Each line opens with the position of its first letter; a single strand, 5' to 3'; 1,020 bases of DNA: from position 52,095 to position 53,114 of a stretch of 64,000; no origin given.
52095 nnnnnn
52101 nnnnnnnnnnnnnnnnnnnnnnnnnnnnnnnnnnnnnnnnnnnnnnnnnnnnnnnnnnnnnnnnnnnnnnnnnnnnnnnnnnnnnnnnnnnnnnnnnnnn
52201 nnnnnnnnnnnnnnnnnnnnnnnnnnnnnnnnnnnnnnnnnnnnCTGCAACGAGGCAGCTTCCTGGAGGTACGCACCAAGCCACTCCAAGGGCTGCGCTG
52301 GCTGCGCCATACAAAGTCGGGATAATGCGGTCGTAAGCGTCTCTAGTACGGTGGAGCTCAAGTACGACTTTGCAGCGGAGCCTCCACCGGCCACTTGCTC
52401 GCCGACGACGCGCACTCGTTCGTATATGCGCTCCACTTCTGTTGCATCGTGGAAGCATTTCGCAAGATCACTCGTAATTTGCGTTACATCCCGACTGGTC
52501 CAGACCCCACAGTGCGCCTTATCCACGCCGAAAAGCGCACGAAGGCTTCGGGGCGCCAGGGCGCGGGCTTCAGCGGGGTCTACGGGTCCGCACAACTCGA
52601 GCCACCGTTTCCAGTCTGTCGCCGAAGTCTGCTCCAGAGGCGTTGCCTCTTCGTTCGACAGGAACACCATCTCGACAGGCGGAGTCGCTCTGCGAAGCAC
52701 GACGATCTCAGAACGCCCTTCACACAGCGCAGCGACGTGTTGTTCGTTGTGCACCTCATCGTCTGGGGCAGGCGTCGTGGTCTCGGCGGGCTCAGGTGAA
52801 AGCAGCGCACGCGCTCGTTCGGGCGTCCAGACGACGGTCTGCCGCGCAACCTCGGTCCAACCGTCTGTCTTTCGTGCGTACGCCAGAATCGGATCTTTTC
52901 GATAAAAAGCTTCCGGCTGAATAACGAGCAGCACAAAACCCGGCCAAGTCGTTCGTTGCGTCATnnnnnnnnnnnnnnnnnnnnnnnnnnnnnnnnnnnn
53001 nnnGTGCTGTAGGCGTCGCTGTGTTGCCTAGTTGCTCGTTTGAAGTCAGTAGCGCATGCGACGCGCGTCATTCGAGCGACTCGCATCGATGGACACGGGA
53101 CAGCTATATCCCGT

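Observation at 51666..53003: NDK-like domain + Dpy-30 motif + P-loop adenylate/UMP-CMP kinase in one 445-aa protein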

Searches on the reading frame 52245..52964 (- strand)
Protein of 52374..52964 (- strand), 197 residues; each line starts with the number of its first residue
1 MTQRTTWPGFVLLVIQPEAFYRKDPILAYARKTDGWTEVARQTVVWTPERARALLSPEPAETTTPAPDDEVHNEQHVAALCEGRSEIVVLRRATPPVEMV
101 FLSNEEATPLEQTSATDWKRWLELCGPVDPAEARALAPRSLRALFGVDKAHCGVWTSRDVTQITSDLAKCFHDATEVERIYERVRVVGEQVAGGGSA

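Call 14: find_homologous_proteins(query=A2, max_evalue=0.00001)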
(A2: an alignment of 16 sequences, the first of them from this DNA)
Query A2 (16 sequences) (240 aa, profile of the alignment): 2319 proteins with E <= 0.00001 among 8000 candidates; the best 120 are listed.
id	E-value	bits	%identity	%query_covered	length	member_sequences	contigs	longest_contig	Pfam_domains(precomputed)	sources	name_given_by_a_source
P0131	1.6e-120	418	35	27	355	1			PF00334.25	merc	-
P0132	4.0e-116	404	33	38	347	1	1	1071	PF00334.25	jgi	-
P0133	1.4e-104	366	42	11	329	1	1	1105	PF00334.25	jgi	-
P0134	5.5e-99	348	34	22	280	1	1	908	PF00334.25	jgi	-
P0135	1.4e-92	327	40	21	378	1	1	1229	PF00334.25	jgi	-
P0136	1.4e-86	307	42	13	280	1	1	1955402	PF00334.25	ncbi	ncbi:hypothetical protein RCL1_007190 [Eukaryota sp. TZLM3-RCL]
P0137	2.2e-86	307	34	22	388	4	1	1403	PF00334.25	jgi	-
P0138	3.4e-83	296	49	16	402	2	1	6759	PF00334.25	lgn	-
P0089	1.9e-76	274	22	92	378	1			PF00406.30,PF00334.25,PF05186.19,PF13207.13,PF13238.13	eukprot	eukprot:Plantae.Rhodophyta-Purpureofilum_apyrenoidigerum.ctg4454.p1 GENE.Plantae.Rhodophyta-Purpureo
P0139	2.2e-75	271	34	47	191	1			PF00334.25,PF05186.19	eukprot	eukprot:IDg10967t1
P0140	2.6e-75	271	38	47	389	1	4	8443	PF00406.30,PF00334.25,PF05186.19,PF13207.13,PF13238.13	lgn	-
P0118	9.5e-75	269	25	92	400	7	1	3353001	PF00406.30,PF00334.25,PF05186.19,PF13207.13,PF13238.13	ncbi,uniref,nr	ncbi:hypothetical protein NDN08_003135 [Rhodosorus marinus]|uniref:UMP-CMP kinase n=1 Tax=Rhodosorus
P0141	2.1e-74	268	53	14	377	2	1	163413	PF00334.25,PF25364.1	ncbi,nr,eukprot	ncbi:Nucleoside diphosphate kinase 7 [Trichoplax sp. H2]|nr:Nucleoside diphosphate kinase 7 [Trichop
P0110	4.0e-74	267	22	94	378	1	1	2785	PF00406.30,PF00334.25,PF05186.19,PF13207.13,PF13238.13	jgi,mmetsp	mmetsp:Transcript_12552/g.38353 ORF Transcript_12552/g.38353 Transcript_12552/m.38353 type:complete 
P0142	1.7e-72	261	27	93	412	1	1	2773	PF00406.30,PF00334.25,PF05186.19,PF13207.13,PF13238.13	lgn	-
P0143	6.5e-71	256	50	14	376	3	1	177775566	PF00334.25,PF25364.1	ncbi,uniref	ncbi:nucleoside diphosphate kinase homolog 7 [Pyxicephalus adspersus]|uniref:nucleoside diphosphate 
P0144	7.2e-71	256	47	14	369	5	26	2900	PF00334.25,PF25364.1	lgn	-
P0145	7.8e-71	256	47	14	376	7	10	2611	PF00334.25,PF25364.1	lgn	-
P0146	1.3e-70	255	53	16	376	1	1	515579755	PF06565.19,PF00334.25,PF25364.1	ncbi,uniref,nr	ncbi:nucleoside diphosphate kinase 7 [Hyla sarda]|uniref:nucleoside diphosphate kinase 7 n=1 Tax=Hyl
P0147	1.4e-70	255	29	27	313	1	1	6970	PF00334.25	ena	-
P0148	3.8e-70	254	37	20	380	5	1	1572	PF00334.25,PF25364.1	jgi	-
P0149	9.3e-70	252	53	14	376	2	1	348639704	PF00334.25,PF25364.1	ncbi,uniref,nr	ncbi:hypothetical protein GDO86_002942 [Hymenochirus boettgeri]|uniref:Nucleoside diphosphate kinase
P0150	1.5e-69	252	53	14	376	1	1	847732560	PF06565.19,PF00334.25,PF25364.1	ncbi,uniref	ncbi:nucleoside diphosphate kinase homolog 7 [Ranitomeya imitator]|uniref:nucleoside diphosphate kin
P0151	3.9e-69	250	53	13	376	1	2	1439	PF00334.25,PF25364.1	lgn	-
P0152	4.0e-69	250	50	17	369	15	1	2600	PF06565.19,PF00334.25,PF25364.1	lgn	-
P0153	4.2e-69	250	50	13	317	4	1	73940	PF00334.25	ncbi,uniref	ncbi:nucleoside diphosphate kinase 7-like [Symsagittifera roscoffensis]|uniref:nucleoside diphosphat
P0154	5.5e-69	250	39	21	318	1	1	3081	PF00334.25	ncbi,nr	ncbi:thioredoxin domain-containing protein 6 [Cladochytrium tenue]|nr:thioredoxin domain-containing 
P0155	9.0e-69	249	50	13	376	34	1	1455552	PF00334.25,PF25364.1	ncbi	ncbi:Nucleoside diphosphate kinase 7 [Porites harrisoni]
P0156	1.3e-68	249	41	18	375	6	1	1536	PF06565.19,PF00334.25,PF25364.1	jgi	-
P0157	1.3e-68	249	56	13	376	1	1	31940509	PF00334.25,PF25364.1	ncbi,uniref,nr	ncbi:unnamed protein product [Owenia fusiformis]|uniref:Nucleoside diphosphate kinase n=1 Tax=Owenia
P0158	1.4e-68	249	47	18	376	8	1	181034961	PF06565.19,PF00334.25,PF25364.1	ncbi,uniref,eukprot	ncbi:hypothetical protein XENTR_v10005437 [Xenopus tropicalis]|uniref:Nucleoside diphosphate kinase 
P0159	1.4e-68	249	50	14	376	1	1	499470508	PF06565.19,PF00334.25,PF25364.1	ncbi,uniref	ncbi:nucleoside diphosphate kinase 7 [Pelobates fuscus]|uniref:nucleoside diphosphate kinase 7 n=1 T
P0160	3.1e-68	247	51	18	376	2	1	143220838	PF00334.25,PF25364.1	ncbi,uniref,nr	ncbi:nucleoside diphosphate kinase 7 isoform X2 [Spea bombifrons]|uniref:nucleoside diphosphate kina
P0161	4.7e-68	247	53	13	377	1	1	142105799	PF00334.25,PF25364.1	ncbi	ncbi:hypothetical protein ScPMuIL_017967 [Solemya velum]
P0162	5.1e-68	247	50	14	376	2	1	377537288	PF00334.25,PF25364.1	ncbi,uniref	ncbi:nucleoside diphosphate kinase homolog 7 isoform X2 [Mixophyes fleayi]|uniref:nucleoside diphosp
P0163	2.1e-67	245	56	13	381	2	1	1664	PF00334.25,PF25364.1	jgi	-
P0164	2.5e-67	245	48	17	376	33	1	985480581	PF06565.19,PF00334.25,PF25364.1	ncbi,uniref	ncbi:nucleoside diphosphate kinase homolog 7 [Phyllobates terribilis]|uniref:nucleoside diphosphate 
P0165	5.8e-67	243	23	48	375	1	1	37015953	PF00334.25,PF25364.1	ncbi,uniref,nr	ncbi:nucleoside diphosphate kinase 7-like [Hydractinia symbiolongicarpus]|uniref:nucleoside diphosph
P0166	2.6e-66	241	47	18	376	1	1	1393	PF00334.25,PF25364.1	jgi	-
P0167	3.1e-66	241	35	20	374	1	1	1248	PF00334.25,PF25364.1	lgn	-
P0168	9.6e-66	239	38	21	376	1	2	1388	PF00334.25,PF25364.1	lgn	-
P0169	1.1e-65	239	38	20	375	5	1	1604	PF00334.25,PF25364.1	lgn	-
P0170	2.8e-65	238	33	47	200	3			PF00334.25,PF05186.19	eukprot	eukprot:TRINITY_DN1419_c0_g1_i2.p1 TRINITY_DN1419_c0_g1~~TRINITY_DN1419_c0_g1_i2.p1 ORF type:complet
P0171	4.5e-65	237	50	14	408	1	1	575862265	PF00334.25,PF25364.1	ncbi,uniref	ncbi:nucleoside diphosphate kinase homolog 7 [Hyperolius riggenbachi]|uniref:nucleoside diphosphate 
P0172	4.7e-65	237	61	12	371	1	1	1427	PF00334.25,PF25364.1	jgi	jgi:nucleoside-diphosphate kinase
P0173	5.9e-65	237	61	13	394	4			PF00334.25,PF25364.1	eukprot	eukprot:TRINITY_DN3408_c0_g1_i3.p1 TRINITY_DN3408_c0_g1~~TRINITY_DN3408_c0_g1_i3.p1 ORF type:complet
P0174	6.9e-65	237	52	17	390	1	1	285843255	PF06565.19,PF00334.25,PF25364.1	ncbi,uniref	ncbi:nucleoside diphosphate kinase homolog 7 isoform 1-T1 [Leptodactylus fuscus]|uniref:nucleoside d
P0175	7.8e-65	236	32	24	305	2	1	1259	PF00334.25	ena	-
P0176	1.5e-64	235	35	24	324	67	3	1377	PF00334.25,PF25364.1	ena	-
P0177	2.3e-64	235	27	55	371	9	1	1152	PF00334.25,PF25364.1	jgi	jgi:nucleoside-diphosphate kinase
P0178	2.6e-64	235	47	15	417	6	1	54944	PF00334.25,PF25364.1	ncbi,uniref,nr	ncbi:Nucleoside diphosphate kinase 7 [Armadillidium nasatum]|uniref:Nucleoside diphosphate kinase 7 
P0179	4.6e-64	234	26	93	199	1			PF00334.25,PF05186.19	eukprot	eukprot:m.123076 g.123076 ORF g.123076 m.123076 type:complete len:200 (+) comp15561_c2_seq3:433-1032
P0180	6.4e-64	233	27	60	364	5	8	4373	PF00334.25,PF25364.1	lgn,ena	-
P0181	6.4e-64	233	48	12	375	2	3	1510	PF00334.25,PF25364.1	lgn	-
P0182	9.9e-64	233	37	24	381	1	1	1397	PF00334.25,PF25364.1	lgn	-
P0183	1.8e-63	232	32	47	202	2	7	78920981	PF00334.25,PF05186.19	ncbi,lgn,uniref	ncbi:nucleoside diphosphate kinase homolog 5-like [Macrobrachium rosenbergii]|uniref:nucleoside diph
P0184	2.6e-63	231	39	14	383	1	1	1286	PF06565.19,PF00334.25,PF25364.1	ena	-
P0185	5.2e-63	230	44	19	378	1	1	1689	PF00334.25,PF25364.1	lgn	-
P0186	6.1e-63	230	60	13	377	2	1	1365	PF00334.25,PF25364.1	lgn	-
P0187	6.2e-63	230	55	14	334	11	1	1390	PF00334.25,PF25364.1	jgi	-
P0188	1.3e-62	229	33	28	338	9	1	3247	PF00334.25,PF25364.1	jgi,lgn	jgi:nucleoside-diphosphate kinase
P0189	1.9e-62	229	48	12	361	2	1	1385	PF00334.25,PF25364.1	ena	-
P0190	1.9e-62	229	35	25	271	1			PF00334.25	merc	-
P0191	3.5e-62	228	44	14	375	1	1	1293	PF00334.25,PF25364.1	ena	-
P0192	5.6e-62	227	41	14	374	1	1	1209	PF00334.25,PF25364.1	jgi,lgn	jgi:nucleoside-diphosphate kinase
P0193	5.7e-62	227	36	23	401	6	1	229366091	PF00334.25,PF25364.1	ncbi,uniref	ncbi:nucleoside diphosphate kinase homolog 7 isoform X2 [Periplaneta americana]|uniref:nucleoside di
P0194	6.3e-62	227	31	51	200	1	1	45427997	PF00334.25,PF05186.19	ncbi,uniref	ncbi:nucleoside diphosphate kinase homolog 5-like [Oratosquilla oratoria]|uniref:nucleoside diphosph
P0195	6.5e-62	227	51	14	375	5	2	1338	PF00334.25,PF25364.1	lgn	-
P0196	7.6e-62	227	45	18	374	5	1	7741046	PF00334.25,PF25364.1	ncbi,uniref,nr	ncbi:nucleoside diphosphate kinase 7 isoform X2 [Hypomesus transpacificus]|uniref:nucleoside diphosp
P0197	1.0e-61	226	55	12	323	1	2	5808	PF00334.25,PF25364.1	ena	-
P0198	2.0e-61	225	48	12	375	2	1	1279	PF00334.25,PF25364.1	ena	-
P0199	2.2e-61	225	30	68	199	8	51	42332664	PF00334.25,PF05186.19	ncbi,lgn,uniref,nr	ncbi:nucleoside diphosphate kinase homolog 5 [Penaeus vannamei]|uniref:nucleoside diphosphate kinase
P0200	2.7e-61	225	33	47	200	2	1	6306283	PF00334.25,PF05186.19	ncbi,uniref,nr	ncbi:nucleoside diphosphate kinase homolog 5-like [Homarus americanus]|uniref:nucleoside diphosphate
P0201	3.1e-61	225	25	58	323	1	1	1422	PF00334.25,PF25364.1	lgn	-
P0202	4.2e-61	224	42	20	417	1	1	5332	PF00406.30,PF00334.25,PF13207.13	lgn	-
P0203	4.7e-61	224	64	13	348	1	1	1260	PF00334.25,PF25364.1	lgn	-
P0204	5.0e-61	224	36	22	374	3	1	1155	PF00334.25,PF25364.1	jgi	jgi:nucleoside-diphosphate kinase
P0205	8.2e-61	223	40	20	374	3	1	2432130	PF00334.25,PF25364.1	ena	-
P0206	1.2e-60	223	36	22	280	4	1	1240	PF00334.25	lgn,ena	-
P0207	1.3e-60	223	24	93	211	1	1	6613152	PF00334.25,PF05186.19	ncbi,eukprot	ncbi:hypothetical protein EMCRGX_G030053 [Ephydatia muelleri]|eukprot:Em0010g259a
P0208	2.2e-60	222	45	12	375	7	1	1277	PF00334.25,PF25364.1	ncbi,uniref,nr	ncbi:unnamed protein product [Moneuplotes crassus]|uniref:Nucleoside diphosphate kinase n=2 Tax=Eupl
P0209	3.5e-60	221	58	13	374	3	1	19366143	PF00334.25,PF25364.1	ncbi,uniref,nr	ncbi:nucleoside diphosphate kinase 7-like isoform X2 [Pomacea canaliculata]|uniref:nucleoside diphos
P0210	4.3e-60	221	52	12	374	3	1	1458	PF00334.25,PF25364.1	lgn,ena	-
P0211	5.8e-60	221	33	24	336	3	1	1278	PF00334.25,PF25364.1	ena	-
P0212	9.2e-60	220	50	14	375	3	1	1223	PF00334.25,PF25364.1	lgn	-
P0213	1.8e-59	219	52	12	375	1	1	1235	PF00334.25,PF25364.1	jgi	jgi:nucleoside-diphosphate kinase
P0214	2.0e-59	219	38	21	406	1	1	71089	PF00334.25,PF25364.1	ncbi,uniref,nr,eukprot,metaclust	ncbi:nucleoside diphosphate kinase 7, putative [Ichthyophthirius multifiliis]|uniref:Nucleoside diph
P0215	2.2e-59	219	31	28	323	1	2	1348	PF00334.25,PF25364.1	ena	-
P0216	3.8e-59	218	24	93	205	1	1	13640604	PF00334.25,PF05186.19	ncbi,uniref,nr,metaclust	ncbi:hypothetical protein HELRODRAFT_62917 [Helobdella robusta]|uniref:Nucleoside diphosphate kinase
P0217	4.9e-59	218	27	47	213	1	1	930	PF00334.25,PF05186.19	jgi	-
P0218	5.6e-59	217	30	28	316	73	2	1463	PF00334.25,PF25364.1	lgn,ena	-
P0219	7.5e-59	217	62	13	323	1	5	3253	PF00334.25,PF25364.1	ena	-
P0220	1.8e-58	216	35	24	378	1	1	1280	PF00334.25,PF25364.1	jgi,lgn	-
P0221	3.1e-58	215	48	20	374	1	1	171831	PF00334.25,PF25364.1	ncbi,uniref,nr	ncbi:nucleoside diphosphate kinase [Elysia marginata]|uniref:Nucleoside diphosphate kinase n=1 Tax=E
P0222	4.5e-58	214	53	13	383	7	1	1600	PF00334.25,PF25364.1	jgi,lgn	-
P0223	5.0e-58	214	40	27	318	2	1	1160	PF00334.25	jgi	jgi:nucleoside-diphosphate kinase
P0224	6.2e-58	214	59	13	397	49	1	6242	PF00334.25,PF25364.1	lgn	-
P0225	6.6e-58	214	31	28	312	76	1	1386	PF00334.25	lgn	-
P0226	6.9e-58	214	40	20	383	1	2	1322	PF00334.25,PF25364.1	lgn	-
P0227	8.1e-58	214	55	12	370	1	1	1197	PF00334.25,PF25364.1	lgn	-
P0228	8.3e-58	214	27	78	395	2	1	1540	PF00406.30,PF00334.25,PF05186.19,PF13671.13,PF13207.13,PF13238.13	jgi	-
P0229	8.7e-58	213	33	48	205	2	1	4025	PF00334.25,PF05186.19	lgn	-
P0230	1.4e-57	213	45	18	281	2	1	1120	PF00334.25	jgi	jgi:nucleoside-diphosphate kinase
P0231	2.1e-57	212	61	13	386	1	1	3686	PF00334.25,PF25364.1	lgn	-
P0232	2.1e-56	209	42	18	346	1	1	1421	PF00334.25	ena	-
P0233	2.7e-56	209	59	13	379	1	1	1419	PF00334.25,PF25364.1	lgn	-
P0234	4.0e-56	208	46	15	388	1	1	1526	PF00334.25,PF25364.1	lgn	-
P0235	5.4e-56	208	39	20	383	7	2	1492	PF00334.25,PF25364.1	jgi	-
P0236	7.8e-56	207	36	22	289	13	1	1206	PF00334.25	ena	-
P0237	1.5e-55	206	46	12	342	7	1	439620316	PF00334.25,PF25364.1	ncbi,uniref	ncbi:nucleoside diphosphate kinase homolog 7 isoform X2 [Ascaphus truei]|uniref:nucleoside diphospha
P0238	1.7e-55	206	28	57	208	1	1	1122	PF00334.25,PF05186.19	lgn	-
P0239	3.2e-55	205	29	48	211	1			PF00334.25,PF05186.19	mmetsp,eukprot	mmetsp:Transcript_32772/g.59385 ORF Transcript_32772/g.59385 Transcript_32772/m.59385 type:complete 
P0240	5.5e-55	204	39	20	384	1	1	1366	PF00334.25,PF25364.1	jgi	-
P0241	8.5e-55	204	49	15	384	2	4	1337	PF00334.25,PF25364.1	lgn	-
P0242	1.3e-54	203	27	52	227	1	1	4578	PF00334.25,PF05186.19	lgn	-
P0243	1.3e-54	203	30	48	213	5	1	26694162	PF00334.25,PF05186.19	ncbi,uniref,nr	ncbi:nucleoside diphosphate kinase homolog 5 [Clupea harengus]|uniref:Nucleoside diphosphate kinase 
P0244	1.4e-54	203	38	19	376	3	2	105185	PF00334.25,PF25364.1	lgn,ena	-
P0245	2.3e-54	202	26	62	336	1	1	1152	PF00334.25,PF00612.34,PF05186.19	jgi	-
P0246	2.4e-54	202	27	50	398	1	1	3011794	PF00334.25,PF25364.1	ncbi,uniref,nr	ncbi:hypothetical protein L9F63_005005 [Diploptera punctata]|uniref:Nucleoside diphosphate kinase n=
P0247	4.1e-54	201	35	26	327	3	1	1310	PF00334.25,PF25364.1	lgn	-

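Call 23: predict_structure(alignment_id=A2)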
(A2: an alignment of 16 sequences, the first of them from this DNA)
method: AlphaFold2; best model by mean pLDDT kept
length: 240 residues; sequences in the alignment: 16
mean_pLDDT: 84.9   pTM: 0.74
mean pLDDT of the five models: 84.9, 83.9, 83.4, 82.2, 82.0
residues with pLDDT >= 90: 137; 70-90: 57; 50-70: 33; < 50: 13
segments of 3 or more residues with pLDDT < 50: 97-103, 109-111
pLDDT, mean of each block of 10 residues (from residue 1): 63 97 97 91 97 84 73 93 97 61 50 72 96 98 97 93 92 92 77 62 82 94 95 85
secondary structure, 60 per line:
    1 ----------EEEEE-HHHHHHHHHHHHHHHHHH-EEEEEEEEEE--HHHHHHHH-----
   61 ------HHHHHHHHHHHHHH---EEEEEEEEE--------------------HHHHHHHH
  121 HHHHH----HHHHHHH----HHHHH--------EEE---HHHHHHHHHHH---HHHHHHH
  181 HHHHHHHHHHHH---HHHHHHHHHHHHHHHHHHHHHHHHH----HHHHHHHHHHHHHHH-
elements in order: E11-15 H17-34 E36-45 H48-55 H67-80 E84-92 H113-125 H130-136 H141-145 E154-156 H160-170 H174-192 H196-220 H225-239
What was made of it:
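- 52446..52964 (-): NDK-fold pseudo-kinase domain (residues 1-173). It carries lineage-specific inserts at about residues 60-68 and 93-118, which are predicted with low confidence. Model pLDDT 84.9 (call 23).
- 52500..52502 (-): TGG codon for Trp155, which occupies the position of the NDK catalytic histidine (His118 in NME1, His121 in the Chondrus protein). It lies on predicted strand beta4, residues 154-156 (call 23).
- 52257..52373 (-): Dpy-30 helix-loop-helix dimerisation/docking motif (residues 198-236). Two helices, 196-220 and 225-239, in the model (call 23).
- On Nucleoside diphosphate kinase (PF00334, EC 2.7.4.6): The model has pLDDT 84.9 (call 23).
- On Dpy-30 / RIIa-type dimerisation-docking motif (PF05186): Helices 196-220 and 225-239 (call 23).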
